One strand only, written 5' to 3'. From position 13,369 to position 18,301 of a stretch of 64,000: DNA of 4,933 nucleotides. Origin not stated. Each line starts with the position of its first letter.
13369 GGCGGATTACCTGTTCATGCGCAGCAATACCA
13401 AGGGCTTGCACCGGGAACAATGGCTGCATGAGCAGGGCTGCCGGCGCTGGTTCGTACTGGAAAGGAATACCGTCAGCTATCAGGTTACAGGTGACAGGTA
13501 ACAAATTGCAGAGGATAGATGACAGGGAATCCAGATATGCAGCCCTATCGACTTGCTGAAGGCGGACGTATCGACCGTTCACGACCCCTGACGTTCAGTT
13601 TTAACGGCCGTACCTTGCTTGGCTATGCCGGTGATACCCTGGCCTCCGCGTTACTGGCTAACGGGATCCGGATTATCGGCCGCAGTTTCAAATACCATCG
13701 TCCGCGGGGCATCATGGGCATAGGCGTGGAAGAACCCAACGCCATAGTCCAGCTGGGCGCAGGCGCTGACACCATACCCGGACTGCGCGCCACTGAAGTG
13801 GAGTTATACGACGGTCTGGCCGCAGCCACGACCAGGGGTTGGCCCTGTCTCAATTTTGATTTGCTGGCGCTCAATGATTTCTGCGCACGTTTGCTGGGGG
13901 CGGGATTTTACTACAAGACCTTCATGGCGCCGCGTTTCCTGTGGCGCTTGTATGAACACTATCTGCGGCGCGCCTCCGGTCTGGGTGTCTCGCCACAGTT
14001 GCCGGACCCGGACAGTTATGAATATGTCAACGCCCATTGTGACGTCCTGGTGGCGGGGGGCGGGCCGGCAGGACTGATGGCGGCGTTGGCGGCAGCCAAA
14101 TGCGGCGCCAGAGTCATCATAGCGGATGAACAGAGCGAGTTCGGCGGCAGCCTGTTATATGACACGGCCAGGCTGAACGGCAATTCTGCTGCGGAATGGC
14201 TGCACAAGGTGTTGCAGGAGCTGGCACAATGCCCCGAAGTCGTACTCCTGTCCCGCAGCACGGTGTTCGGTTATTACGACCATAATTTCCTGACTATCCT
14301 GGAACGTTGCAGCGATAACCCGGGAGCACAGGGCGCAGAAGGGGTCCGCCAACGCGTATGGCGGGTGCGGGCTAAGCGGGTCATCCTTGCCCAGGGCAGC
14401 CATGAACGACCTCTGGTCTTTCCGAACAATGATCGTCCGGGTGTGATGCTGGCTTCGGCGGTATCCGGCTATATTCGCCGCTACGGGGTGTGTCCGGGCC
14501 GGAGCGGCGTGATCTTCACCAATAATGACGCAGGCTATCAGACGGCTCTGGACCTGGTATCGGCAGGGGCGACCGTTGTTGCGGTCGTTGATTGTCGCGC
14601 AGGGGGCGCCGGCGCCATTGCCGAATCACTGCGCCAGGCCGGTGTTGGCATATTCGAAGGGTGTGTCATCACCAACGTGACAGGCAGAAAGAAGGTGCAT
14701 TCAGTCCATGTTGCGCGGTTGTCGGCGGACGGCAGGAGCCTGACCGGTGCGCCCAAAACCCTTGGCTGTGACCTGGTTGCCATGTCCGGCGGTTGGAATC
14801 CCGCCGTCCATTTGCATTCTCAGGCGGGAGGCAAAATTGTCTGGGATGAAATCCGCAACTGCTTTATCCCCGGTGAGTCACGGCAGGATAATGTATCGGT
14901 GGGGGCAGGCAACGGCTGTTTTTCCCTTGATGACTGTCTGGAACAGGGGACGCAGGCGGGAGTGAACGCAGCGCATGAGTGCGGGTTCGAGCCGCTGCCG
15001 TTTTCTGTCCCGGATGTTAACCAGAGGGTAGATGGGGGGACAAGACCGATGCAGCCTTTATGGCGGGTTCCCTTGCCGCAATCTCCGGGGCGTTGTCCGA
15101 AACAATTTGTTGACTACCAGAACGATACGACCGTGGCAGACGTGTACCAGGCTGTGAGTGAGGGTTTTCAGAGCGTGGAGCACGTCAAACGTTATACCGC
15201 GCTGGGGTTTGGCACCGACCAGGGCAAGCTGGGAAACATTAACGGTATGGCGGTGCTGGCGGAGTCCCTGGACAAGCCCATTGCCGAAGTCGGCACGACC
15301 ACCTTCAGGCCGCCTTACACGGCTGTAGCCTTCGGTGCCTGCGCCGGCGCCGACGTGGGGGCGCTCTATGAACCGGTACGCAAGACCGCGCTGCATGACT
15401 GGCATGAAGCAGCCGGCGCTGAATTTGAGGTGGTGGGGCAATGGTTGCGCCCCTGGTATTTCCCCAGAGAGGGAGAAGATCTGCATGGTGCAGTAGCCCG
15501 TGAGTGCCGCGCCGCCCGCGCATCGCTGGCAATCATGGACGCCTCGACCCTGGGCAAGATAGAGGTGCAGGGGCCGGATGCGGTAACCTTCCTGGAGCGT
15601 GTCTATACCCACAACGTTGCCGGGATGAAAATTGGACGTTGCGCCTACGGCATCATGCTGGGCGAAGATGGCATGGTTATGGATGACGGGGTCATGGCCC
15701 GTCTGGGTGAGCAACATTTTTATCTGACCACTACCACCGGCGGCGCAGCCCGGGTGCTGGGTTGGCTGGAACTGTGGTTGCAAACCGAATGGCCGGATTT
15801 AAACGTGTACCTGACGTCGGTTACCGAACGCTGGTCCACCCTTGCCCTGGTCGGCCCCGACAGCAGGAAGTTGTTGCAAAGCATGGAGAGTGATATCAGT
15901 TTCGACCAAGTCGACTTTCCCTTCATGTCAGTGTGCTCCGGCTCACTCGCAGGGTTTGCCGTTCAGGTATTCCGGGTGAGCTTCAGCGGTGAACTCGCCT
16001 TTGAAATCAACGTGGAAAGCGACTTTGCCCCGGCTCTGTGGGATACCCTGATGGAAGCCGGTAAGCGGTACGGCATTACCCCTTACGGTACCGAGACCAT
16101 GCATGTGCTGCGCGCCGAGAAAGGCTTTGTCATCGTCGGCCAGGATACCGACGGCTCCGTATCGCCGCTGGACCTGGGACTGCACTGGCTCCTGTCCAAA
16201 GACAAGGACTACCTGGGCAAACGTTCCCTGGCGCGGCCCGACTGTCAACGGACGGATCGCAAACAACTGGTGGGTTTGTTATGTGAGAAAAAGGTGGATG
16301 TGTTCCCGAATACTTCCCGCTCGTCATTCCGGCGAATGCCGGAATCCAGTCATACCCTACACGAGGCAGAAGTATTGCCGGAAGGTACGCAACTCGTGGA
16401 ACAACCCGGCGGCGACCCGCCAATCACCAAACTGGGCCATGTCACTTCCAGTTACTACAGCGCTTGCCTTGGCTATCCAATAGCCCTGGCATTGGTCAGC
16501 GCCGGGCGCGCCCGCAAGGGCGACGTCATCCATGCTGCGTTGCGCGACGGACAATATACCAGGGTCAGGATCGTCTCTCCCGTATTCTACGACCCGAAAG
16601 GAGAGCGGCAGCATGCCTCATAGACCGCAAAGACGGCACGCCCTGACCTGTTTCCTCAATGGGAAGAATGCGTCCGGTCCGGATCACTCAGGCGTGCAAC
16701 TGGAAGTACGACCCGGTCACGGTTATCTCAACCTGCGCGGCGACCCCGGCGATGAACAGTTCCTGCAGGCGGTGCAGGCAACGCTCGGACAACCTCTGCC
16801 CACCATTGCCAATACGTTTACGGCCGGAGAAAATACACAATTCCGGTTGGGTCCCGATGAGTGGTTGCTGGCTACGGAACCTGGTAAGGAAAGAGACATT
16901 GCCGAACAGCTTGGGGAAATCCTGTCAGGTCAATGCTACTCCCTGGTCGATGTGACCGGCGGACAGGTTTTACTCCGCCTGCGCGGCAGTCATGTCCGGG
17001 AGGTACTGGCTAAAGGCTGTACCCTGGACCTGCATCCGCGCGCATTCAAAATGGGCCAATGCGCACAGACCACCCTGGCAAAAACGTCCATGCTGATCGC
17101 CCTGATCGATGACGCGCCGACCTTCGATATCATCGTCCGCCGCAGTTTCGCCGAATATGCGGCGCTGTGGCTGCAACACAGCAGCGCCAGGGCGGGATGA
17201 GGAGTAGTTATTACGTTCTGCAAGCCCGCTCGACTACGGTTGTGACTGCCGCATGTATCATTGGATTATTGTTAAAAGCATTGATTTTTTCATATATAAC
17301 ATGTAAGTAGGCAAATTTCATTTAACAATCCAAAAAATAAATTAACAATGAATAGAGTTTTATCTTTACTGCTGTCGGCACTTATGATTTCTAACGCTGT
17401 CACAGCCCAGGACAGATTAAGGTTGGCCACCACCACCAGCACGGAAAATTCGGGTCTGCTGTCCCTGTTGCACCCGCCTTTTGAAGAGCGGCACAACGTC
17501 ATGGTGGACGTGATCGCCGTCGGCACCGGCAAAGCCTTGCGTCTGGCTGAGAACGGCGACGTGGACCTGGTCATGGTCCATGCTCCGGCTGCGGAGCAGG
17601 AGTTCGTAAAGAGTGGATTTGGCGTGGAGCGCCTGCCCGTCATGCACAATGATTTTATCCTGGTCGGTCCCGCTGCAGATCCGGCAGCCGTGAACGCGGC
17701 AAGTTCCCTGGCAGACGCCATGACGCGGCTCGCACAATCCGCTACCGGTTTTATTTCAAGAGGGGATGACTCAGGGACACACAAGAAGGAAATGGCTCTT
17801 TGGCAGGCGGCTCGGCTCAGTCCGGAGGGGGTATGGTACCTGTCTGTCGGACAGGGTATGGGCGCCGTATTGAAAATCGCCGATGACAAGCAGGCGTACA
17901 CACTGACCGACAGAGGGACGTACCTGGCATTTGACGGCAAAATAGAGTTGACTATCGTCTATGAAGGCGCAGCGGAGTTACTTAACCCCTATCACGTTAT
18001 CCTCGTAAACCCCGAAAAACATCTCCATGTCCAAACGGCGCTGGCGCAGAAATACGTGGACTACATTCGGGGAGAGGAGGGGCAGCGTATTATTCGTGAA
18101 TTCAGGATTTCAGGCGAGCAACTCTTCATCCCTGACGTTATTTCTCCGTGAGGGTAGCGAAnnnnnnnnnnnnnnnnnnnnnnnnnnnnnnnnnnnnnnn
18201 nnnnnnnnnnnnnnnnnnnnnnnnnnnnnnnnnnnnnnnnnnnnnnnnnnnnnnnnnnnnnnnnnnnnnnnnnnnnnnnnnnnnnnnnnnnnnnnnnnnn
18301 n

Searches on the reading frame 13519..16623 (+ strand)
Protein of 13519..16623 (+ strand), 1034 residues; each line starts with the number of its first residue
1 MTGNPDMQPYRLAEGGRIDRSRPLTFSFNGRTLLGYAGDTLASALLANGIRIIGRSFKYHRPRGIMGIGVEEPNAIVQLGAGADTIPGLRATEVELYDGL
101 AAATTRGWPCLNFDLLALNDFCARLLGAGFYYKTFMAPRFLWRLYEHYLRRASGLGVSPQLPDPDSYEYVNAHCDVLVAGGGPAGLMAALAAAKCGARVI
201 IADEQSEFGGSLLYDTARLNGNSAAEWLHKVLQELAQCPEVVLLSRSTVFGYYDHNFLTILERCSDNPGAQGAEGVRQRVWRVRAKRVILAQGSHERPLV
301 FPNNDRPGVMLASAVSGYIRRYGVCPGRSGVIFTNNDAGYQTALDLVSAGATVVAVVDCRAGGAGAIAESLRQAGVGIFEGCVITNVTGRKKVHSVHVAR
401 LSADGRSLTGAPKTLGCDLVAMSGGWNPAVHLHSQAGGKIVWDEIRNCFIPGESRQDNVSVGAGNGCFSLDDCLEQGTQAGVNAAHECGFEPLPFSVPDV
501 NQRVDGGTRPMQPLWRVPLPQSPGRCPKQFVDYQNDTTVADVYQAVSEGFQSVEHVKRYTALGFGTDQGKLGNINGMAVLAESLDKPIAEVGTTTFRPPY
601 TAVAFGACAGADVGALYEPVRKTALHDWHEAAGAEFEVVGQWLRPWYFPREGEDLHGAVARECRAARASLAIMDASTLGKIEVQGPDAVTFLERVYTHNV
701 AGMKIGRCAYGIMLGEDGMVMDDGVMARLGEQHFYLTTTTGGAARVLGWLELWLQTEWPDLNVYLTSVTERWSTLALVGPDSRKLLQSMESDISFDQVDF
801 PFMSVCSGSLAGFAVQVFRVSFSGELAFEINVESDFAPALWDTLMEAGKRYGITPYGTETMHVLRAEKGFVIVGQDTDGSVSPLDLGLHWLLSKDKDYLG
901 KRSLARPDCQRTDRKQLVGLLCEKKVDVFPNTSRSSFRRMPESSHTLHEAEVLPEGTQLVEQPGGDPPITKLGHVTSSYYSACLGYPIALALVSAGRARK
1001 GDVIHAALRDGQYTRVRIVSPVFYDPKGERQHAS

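Call 59: search_protein_families(library=pfam, proteins=[window:13519-16623:+], max_evalue=0.00001)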
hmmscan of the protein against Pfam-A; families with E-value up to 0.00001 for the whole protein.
window:13519-16623:+ (1034 aa): 8 families
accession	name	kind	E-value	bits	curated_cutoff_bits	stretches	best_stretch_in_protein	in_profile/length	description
PF01571.26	GCV_T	-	1.4e-68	231.3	25.6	1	625-890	1-254/255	Aminomethyltransferase folate-binding domain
PF17806.6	SO_alpha_A3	-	5.1e-32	110.5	23.1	1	527-610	2-86/87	Sarcosine oxidase A3 domain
PF13510.11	Fer2_4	-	9.6e-22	77.3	22.8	1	22-106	2-81/82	2Fe-2S iron-sulfur cluster binding domain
PF08669.17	GCV_T_C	-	6.5e-13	48.8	25.9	1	951-1025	13-80/80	Glycine cleavage T-protein C-terminal barrel domain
PF07992.20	Pyr_redox_2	-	2.5e-09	37.4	26.1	1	175-440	2-251/291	Pyridine nucleotide-disulphide oxidoreductase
PF12831.13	FAD_oxidored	-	9e-09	35.5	27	1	175-213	1-39/416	FAD dependent oxidoreductase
PF00890.30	FAD_binding_2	-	5.6e-08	32.8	20.4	1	175-212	1-38/414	FAD binding domain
PF03486.20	HI0933_like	-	1.5e-06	28.3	50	1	175-213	2-40/244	HI0933-like protein Rossmann domain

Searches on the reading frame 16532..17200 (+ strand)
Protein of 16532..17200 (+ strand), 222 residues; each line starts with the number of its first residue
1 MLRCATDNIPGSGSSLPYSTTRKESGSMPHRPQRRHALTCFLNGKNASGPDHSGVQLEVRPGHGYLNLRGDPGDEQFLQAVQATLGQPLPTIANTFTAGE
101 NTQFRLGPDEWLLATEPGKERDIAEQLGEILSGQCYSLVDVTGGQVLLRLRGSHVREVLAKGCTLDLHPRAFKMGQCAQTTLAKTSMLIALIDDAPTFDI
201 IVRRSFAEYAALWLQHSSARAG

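Call 59: search_protein_families(library=pfam, proteins=[window:16532-17200:+], max_evalue=0.00001)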
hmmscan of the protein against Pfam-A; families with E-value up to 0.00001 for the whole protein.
window:16532-17200:+ (222 aa): 1 family
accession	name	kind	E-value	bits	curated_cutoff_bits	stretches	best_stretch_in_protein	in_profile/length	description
PF04268.17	SoxG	-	8.6e-29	101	21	1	69-219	1-151/152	Sarcosine oxidase, gamma subunit family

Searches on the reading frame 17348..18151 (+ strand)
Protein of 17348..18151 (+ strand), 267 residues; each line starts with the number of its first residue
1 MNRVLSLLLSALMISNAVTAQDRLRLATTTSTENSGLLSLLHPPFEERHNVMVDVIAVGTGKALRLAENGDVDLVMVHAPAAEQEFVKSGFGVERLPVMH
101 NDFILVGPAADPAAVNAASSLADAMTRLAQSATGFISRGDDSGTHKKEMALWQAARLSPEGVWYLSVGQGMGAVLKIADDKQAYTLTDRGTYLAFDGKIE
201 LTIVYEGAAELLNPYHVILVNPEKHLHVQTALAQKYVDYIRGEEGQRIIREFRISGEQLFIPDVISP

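Call 59: search_protein_families(library=pfam, proteins=[window:17348-18151:+], max_evalue=0.00001)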
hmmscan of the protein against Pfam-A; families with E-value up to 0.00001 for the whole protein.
window:17348-18151:+ (267 aa): 3 families
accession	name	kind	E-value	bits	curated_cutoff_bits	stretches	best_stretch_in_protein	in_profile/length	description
PF12849.12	PBP_like_2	-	1.2e-44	153.5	27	1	25-240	12-263/267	PBP superfamily domain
PF13531.11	SBP_bac_11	-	2.3e-12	47.6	25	1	38-251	13-223/227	Bacterial extracellular solute-binding protein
PF03466.25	LysR_substrate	-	3.2e-06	27.1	28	1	21-164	5-135/209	LysR substrate binding domain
